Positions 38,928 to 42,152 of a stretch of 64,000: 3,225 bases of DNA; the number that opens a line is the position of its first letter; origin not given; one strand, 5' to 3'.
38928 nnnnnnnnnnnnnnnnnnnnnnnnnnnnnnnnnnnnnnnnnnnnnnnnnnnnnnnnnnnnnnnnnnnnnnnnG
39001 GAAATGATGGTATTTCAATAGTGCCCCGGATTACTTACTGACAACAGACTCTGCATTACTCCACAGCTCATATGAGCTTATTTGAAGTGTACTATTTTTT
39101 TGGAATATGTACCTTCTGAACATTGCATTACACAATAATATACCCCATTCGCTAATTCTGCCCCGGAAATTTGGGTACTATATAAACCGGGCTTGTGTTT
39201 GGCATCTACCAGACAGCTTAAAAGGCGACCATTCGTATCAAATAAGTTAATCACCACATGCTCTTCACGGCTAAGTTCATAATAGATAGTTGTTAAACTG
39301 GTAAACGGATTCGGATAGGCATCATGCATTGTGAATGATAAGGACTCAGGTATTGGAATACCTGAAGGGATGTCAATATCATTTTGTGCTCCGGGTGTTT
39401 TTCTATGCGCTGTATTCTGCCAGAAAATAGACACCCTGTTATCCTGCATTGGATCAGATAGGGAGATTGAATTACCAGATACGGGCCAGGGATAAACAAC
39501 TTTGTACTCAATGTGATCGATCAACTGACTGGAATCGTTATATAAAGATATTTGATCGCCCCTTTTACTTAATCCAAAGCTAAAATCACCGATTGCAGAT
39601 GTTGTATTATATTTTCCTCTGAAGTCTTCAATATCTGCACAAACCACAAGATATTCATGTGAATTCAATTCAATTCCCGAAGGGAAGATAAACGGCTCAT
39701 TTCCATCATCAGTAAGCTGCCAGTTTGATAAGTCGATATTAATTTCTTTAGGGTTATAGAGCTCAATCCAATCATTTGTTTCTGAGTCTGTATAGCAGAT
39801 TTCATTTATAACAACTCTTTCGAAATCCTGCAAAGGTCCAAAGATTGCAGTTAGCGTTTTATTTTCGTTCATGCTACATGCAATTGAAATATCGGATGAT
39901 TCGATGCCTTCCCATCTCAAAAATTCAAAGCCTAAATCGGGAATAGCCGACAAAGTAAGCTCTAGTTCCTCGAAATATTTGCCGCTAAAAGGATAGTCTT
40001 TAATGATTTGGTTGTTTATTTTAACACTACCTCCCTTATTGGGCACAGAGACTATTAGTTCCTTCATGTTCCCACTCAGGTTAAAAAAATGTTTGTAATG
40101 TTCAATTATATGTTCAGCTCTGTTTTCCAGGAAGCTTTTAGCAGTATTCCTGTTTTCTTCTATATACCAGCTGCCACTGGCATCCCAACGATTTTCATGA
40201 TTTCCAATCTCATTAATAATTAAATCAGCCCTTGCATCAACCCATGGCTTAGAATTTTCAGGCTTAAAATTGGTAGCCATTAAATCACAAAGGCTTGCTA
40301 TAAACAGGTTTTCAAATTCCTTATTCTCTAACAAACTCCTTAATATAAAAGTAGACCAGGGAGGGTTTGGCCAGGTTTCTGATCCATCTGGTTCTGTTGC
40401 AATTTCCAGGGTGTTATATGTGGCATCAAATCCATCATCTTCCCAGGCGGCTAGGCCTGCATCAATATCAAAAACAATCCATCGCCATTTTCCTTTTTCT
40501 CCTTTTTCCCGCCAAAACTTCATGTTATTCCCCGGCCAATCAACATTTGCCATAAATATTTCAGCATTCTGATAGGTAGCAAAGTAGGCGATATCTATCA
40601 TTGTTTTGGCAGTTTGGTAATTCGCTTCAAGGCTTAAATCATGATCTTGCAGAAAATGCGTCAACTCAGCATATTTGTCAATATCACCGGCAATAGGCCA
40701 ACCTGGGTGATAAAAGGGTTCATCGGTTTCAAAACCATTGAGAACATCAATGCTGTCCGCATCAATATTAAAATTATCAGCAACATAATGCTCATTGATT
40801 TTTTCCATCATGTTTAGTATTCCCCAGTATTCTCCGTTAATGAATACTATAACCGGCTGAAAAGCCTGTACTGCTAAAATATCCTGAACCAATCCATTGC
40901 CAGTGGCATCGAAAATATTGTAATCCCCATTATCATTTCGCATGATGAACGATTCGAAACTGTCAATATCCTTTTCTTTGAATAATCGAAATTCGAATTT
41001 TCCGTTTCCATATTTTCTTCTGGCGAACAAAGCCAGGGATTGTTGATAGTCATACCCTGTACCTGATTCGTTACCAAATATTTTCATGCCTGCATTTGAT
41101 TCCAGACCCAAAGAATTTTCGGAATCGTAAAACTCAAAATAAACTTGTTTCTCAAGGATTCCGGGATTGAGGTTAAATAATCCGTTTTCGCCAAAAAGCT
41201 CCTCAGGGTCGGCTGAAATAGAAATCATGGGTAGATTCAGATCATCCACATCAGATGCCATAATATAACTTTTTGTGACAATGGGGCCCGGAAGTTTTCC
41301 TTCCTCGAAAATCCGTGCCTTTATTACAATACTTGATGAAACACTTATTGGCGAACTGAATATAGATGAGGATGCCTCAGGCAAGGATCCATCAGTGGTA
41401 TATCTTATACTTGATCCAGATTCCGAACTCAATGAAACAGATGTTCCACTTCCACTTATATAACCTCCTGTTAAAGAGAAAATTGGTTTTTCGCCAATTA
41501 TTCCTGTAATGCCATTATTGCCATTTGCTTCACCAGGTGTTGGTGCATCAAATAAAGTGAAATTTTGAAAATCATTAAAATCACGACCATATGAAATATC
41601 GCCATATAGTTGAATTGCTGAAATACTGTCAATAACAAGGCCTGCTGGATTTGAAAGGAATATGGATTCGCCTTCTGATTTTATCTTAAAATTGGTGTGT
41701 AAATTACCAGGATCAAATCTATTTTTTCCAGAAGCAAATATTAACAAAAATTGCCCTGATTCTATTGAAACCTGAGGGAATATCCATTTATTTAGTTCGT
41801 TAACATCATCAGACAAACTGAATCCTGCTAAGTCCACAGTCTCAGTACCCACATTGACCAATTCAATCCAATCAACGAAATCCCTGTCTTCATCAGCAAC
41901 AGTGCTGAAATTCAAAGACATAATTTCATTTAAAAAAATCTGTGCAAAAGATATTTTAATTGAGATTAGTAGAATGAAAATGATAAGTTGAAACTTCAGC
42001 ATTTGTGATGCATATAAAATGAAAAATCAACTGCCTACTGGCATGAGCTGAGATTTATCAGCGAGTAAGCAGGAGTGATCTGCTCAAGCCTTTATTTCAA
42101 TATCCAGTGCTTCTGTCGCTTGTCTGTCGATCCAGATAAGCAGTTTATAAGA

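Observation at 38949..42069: CotH gene bracketed by a 52-nt imperfect direct repeat that includes an orphan copy of the neighbouring gene's 3' end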

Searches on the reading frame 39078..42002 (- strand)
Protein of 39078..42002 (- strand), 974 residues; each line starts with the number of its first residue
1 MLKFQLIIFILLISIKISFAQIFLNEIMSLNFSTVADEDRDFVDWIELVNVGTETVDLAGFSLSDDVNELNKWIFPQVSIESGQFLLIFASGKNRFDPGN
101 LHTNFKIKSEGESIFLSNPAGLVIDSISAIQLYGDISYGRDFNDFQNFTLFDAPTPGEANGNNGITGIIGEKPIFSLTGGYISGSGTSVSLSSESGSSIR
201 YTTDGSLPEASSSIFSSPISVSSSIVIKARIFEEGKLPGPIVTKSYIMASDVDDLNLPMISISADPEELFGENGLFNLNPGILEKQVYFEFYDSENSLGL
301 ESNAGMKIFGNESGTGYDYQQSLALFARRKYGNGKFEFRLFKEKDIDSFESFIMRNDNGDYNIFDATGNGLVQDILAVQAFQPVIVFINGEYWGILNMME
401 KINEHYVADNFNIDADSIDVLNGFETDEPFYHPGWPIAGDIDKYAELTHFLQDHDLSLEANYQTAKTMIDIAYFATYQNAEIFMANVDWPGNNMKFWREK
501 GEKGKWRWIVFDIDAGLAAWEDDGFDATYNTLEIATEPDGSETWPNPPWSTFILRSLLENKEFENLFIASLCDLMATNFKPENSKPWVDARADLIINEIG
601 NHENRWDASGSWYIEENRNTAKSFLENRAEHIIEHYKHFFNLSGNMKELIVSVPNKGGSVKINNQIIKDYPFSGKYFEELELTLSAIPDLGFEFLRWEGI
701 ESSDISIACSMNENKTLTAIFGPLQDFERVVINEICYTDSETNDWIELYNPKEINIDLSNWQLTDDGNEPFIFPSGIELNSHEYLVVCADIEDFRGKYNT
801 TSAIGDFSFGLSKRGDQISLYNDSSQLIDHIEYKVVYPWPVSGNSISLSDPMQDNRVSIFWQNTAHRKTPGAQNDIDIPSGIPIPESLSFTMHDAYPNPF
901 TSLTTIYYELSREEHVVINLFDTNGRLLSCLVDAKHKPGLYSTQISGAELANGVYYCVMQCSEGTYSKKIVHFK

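Call 5: search_protein_families(library=pfam, proteins=[window:39078-42002:-])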
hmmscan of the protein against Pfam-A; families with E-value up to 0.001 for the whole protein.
window:39078-42002:- (974 aa): 6 families
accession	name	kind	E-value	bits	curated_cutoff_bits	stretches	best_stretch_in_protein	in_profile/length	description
PF00932.25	LTD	-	2.6e-34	118.3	34.3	2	728-833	6-107/109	Lamin Tail Domain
PF08757.17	CotH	-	1.2e-32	114.2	23.8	1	376-631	63-321/322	CotH kinase protein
PF13290.12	CHB_HEX_C_1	-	4.2e-14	52.7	22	1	179-243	3-67/67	Chitobiase/beta-hexosaminidase C-terminal domain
PF13287.12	Fn3_assoc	-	5.4e-12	46.1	23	1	189-246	1-59/59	Fn3 associated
PF18962.6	Por_Secre_tail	-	8.4e-09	36.1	27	1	896-971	2-74/75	Secretion system C-terminal sorting domain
PF18998.6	Flg_new_2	-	0.00021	21.7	23.6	1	673-721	16-69/73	Divergent InlB B-repeat domain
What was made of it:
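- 39078..42002 (-): CotH-family gene (974 aa; LTD, CHB_HEX_C, CotH kinase-like domain, LTD, T9SS sorting tail). This is the laterally exchanged cargo. Pfam (call 5).
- Checked: The two copies bracket the minus-strand CotH ORF 39078-42002 (Pfam CotH, LTD, Por_Secre_tail; call 5).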

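Call 13: find_encoding_contigs(protein=window:39078-42002:-, flank=10000, max_places=10)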
Protein window:39078-42002:- (974 aa): 1 contig read that carries it; 1 place shown.
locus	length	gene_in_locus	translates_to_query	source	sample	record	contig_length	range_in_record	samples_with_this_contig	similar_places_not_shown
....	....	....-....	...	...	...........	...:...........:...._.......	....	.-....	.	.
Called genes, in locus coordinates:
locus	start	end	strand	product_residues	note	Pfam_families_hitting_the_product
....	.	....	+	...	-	?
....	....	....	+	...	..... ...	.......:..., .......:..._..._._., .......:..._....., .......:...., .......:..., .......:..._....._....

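Call 30: find_homologous_proteins(query=window:39078-42002:-, max_evalue=1e-30)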
Query window:39078-42002:- (974 aa): 2599 proteins with E <= 1e-30 among 8000 candidates; the best 120 are listed.
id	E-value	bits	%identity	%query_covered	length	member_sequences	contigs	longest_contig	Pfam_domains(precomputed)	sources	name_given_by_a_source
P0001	0.0e+0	2189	100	97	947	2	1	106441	PF08757.18,PF00932.26,PF13287.13,PF18962.8,PF13290.14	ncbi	-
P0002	0.0e+0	1988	88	100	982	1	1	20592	PF08757.18,PF00932.26,PF13287.13,PF18962.8,PF13290.14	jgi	-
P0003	0.0e+0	1935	85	100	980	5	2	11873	PF08757.18,PF00932.26,PF13287.13,PF18962.8,PF13290.14,PF18998.7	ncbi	-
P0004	0.0e+0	1933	86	100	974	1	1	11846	PF08757.18,PF00932.26,PF13287.13,PF18962.8,PF13290.14,PF18998.7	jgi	-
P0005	0.0e+0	1850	81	100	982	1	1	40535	PF08757.18,PF00932.26,PF13287.13,PF18962.8,PF13290.14,PF18998.7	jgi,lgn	-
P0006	0.0e+0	1728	76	100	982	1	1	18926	PF08757.18,PF00932.26,PF13287.13,PF18962.8,PF13290.14,PF18998.7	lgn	-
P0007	0.0e+0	1633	79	90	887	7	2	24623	PF08757.18,PF00932.26,PF13287.13,PF18962.8,PF13290.14,PF18998.7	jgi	jgi:hypothetical protein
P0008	0.0e+0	1586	70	100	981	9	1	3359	PF08757.18,PF00932.26,PF13287.13,PF18962.8,PF13290.14,PF18998.7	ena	-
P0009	0.0e+0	1413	63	100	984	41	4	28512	PF08757.18,PF00932.26,PF13287.13,PF18962.8,PF13290.14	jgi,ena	-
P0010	0.0e+0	1358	61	100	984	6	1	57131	PF08757.18,PF00932.26,PF13287.13,PF18962.8,PF13290.14,PF18998.7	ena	-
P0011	0.0e+0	1345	60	100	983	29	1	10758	PF08757.18,PF00932.26,PF13287.13,PF18962.8,PF13290.14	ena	-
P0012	0.0e+0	1190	56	99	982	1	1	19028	PF08757.18,PF00932.26,PF13287.13,PF18962.8,PF13290.14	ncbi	-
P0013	0.0e+0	1185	55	90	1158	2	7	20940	PF08757.18,PF00932.26,PF13287.13,PF18962.8,PF13290.14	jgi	jgi:hypothetical protein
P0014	0.0e+0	1124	56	90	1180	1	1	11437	PF08757.18,PF00932.26,PF13287.13,PF18962.8,PF13290.14,PF18998.7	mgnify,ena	mgnify:CR=1 FL=1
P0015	0.0e+0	1101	75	63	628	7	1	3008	PF08757.18,PF00932.26,PF18962.8,PF18998.7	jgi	jgi:hypothetical protein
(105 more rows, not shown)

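Call 31: find_encoding_contigs(protein=P0002, flank=7000, max_places=3)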
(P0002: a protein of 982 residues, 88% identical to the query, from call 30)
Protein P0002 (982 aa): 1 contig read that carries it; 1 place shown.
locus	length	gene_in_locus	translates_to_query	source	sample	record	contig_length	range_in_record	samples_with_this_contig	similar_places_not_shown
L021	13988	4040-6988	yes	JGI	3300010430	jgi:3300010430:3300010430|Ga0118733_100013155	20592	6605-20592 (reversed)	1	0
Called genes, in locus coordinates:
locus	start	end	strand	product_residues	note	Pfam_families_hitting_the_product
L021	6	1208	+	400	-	PF02836:Glyco_hydro_2_C, PF16355:DUF4982, PF09134:Invasin_D3 (weak), PF18565:Glyco_hydro2_C5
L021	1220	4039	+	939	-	PF13385:Laminin_G_3, PF00354:Pentaxin (weak)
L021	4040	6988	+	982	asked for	PF00932:LTD, PF13290:CHB_HEX_C_1, PF13287:Fn3_assoc, PF08757:CotH, PF00932:LTD, PF18962:Por_Secre_tail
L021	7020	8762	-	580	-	PF13360:PQQ_2 (weak), PF18998:Flg_new_2, PF18962:Por_Secre_tail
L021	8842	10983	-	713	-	PF13385:Laminin_G_3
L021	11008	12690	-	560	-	PF03747:ADP_ribosyl_GH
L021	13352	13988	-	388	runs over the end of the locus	PF00144:Beta-lactamase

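Call 32: find_encoding_contigs(protein=P0004, flank=7000, max_places=3)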
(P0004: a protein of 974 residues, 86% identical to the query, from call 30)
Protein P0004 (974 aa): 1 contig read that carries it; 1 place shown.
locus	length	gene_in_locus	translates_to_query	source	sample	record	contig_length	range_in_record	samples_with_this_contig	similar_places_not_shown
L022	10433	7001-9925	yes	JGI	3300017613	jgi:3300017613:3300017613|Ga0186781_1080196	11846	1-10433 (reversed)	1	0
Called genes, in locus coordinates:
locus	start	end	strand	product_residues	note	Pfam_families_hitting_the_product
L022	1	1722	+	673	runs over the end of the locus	PF13385:Laminin_G_3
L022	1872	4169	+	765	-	PF13364:BetaGal_ABD2 (faint), PF22666:Glyco_hydro_2_N2 (weak), PF00703:Glyco_hydro_2, PF02836:Glyco_hydro_2_C, PF16355:DUF4982, PF09134:Invasin_D3 (weak), PF18565:Glyco_hydro2_C5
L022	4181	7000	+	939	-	PF00354:Pentaxin (weak), PF13385:Laminin_G_3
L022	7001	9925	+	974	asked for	PF00932:LTD, PF13290:CHB_HEX_C_1, PF13287:Fn3_assoc, PF08757:CotH, PF18998:Flg_new_2 (weak), PF00932:LTD, PF18962:Por_Secre_tail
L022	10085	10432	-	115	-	?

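Call 33: find_encoding_contigs(protein=P0006, flank=7000, max_places=3)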
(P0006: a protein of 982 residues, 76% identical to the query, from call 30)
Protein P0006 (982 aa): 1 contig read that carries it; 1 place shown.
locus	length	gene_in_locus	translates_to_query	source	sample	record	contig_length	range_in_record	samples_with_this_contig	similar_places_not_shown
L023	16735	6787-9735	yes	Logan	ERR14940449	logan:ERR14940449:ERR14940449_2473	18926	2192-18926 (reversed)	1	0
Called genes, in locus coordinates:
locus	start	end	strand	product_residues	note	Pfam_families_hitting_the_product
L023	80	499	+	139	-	PF00903:Glyoxalase, PF13669:Glyoxalase_4 (weak)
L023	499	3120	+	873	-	PF13385:Laminin_G_3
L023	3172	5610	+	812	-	-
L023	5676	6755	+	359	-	PF00326:Peptidase_S9 (faint), PF02230:Abhydrolase_2 (faint)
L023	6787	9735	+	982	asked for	PF00932:LTD, PF13290:CHB_HEX_C_1, PF13287:Fn3_assoc, PF08757:CotH, PF18998:Flg_new_2 (faint), PF00932:LTD, PF18962:Por_Secre_tail (weak)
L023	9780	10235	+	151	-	PF05336:rhaM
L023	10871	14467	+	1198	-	PF18998:Flg_new_2, PF03793:PASTA, PF18998:Flg_new_2, PF18962:Por_Secre_tail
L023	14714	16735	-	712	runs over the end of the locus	PF13385:Laminin_G_3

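Call 34: find_encoding_contigs(protein=P0007, flank=7000, max_places=3)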
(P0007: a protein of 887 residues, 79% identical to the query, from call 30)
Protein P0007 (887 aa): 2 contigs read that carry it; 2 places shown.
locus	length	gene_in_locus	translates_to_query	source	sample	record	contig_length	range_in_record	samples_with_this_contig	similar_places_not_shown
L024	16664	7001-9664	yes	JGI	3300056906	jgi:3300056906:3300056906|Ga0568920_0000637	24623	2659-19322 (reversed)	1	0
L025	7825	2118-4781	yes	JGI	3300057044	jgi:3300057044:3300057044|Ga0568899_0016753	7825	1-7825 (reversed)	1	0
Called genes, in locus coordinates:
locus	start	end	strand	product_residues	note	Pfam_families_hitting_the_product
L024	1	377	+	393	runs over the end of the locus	PF00248:Aldo_ket_red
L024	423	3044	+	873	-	PF13385:Laminin_G_3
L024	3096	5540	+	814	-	-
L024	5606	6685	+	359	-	PF12146:Hydrolase_4 (faint), PF02230:Abhydrolase_2 (faint)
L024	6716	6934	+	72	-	-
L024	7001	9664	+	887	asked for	PF13290:CHB_HEX_C_1, PF13287:Fn3_assoc, PF08757:CotH, PF18998:Flg_new_2 (faint), PF00932:LTD, PF18962:Por_Secre_tail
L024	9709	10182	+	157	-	PF05336:rhaM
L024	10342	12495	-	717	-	PF13385:Laminin_G_3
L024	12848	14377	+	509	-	PF03747:ADP_ribosyl_GH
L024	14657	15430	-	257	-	-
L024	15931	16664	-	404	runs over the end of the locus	PF05598:DUF772, PF13586:DDE_Tnp_1_2 (weak)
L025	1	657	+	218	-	?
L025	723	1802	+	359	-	PF12146:Hydrolase_4 (faint), PF02230:Abhydrolase_2 (faint)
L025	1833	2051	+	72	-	-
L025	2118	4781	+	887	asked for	PF13290:CHB_HEX_C_1, PF13287:Fn3_assoc, PF08757:CotH, PF18998:Flg_new_2 (faint), PF00932:LTD, PF18962:Por_Secre_tail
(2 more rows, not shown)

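Call 39: list_cluster_members(proteins=[P0001, P0003])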
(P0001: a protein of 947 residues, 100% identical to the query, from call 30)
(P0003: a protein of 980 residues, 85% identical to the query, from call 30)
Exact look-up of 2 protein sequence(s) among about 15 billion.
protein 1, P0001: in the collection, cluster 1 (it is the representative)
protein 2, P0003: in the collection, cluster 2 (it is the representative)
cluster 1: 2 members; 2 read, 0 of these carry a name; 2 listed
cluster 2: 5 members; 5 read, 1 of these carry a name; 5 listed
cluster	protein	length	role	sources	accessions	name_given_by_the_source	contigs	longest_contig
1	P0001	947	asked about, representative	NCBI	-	-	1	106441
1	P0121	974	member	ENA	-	-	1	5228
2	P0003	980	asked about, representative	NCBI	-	-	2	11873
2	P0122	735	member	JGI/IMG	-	hypothetical protein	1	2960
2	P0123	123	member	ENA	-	-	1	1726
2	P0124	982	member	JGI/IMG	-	-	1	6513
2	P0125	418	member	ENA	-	-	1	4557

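Call 40: find_encoding_contigs(protein=P0001, flank=3000, max_places=2)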
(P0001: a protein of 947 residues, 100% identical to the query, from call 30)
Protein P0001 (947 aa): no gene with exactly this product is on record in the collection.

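Call 41: find_encoding_contigs(protein=P0003, flank=7000, max_places=3)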
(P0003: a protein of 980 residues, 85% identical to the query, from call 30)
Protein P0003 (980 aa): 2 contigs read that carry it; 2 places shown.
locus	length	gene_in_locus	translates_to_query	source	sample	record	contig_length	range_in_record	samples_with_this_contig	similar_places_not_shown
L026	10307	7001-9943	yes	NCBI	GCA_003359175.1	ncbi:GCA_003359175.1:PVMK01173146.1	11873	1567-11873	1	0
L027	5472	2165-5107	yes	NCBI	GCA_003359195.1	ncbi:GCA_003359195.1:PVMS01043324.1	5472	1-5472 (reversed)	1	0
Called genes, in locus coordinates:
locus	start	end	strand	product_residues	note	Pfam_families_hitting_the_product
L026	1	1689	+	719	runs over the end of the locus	PF13385:Laminin_G_3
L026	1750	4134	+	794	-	PF02837:Glyco_hydro_2_N (faint), PF13364:BetaGal_ABD2 (faint), PF22666:Glyco_hydro_2_N2 (weak), PF00703:Glyco_hydro_2, PF02836:Glyco_hydro_2_C, PF16355:DUF4982, PF18565:Glyco_hydro2_C5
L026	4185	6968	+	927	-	PF00354:Pentaxin (weak), PF13385:Laminin_G_3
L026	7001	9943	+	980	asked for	PF00932:LTD, PF13290:CHB_HEX_C_1, PF13287:Fn3_assoc, PF08757:CotH, PF18998:Flg_new_2 (weak), PF00932:LTD, PF18962:Por_Secre_tail (weak)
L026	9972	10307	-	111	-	?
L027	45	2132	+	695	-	PF13385:Laminin_G_3, PF00354:Pentaxin (weak)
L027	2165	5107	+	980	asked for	PF00932:LTD, PF13290:CHB_HEX_C_1, PF13287:Fn3_assoc, PF08757:CotH, PF18998:Flg_new_2 (weak), PF00932:LTD, PF18962:Por_Secre_tail (weak)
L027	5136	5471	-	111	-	?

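Call 44: find_encoding_contigs(protein=P0010, flank=8000, max_places=2)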
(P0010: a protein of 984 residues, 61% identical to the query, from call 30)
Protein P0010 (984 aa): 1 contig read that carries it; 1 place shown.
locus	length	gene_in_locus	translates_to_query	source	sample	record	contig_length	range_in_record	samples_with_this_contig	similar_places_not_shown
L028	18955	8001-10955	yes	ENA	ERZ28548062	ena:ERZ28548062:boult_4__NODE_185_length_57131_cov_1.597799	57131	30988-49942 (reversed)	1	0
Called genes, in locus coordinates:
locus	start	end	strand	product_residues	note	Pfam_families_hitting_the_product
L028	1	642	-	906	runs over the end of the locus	PF07494:Reg_prop (weak), PF07495:Y_Y_Y, PF00512:HisKA, PF02518:HATPase_c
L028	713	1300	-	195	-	PF07494:Reg_prop (faint)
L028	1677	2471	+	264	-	-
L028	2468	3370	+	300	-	PF13385:Laminin_G_3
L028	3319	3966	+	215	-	-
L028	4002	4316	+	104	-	-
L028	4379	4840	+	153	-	-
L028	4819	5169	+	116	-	-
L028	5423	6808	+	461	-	-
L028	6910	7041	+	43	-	-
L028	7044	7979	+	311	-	PF00326:Peptidase_S9 (faint)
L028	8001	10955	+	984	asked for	PF00932:LTD, PF13290:CHB_HEX_C_1, PF13287:Fn3_assoc, PF08757:CotH, PF18998:Flg_new_2 (weak), PF00932:LTD, PF18962:Por_Secre_tail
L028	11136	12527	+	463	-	PF13385:Laminin_G_3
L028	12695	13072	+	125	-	-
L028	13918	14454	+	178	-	PF07715:Plug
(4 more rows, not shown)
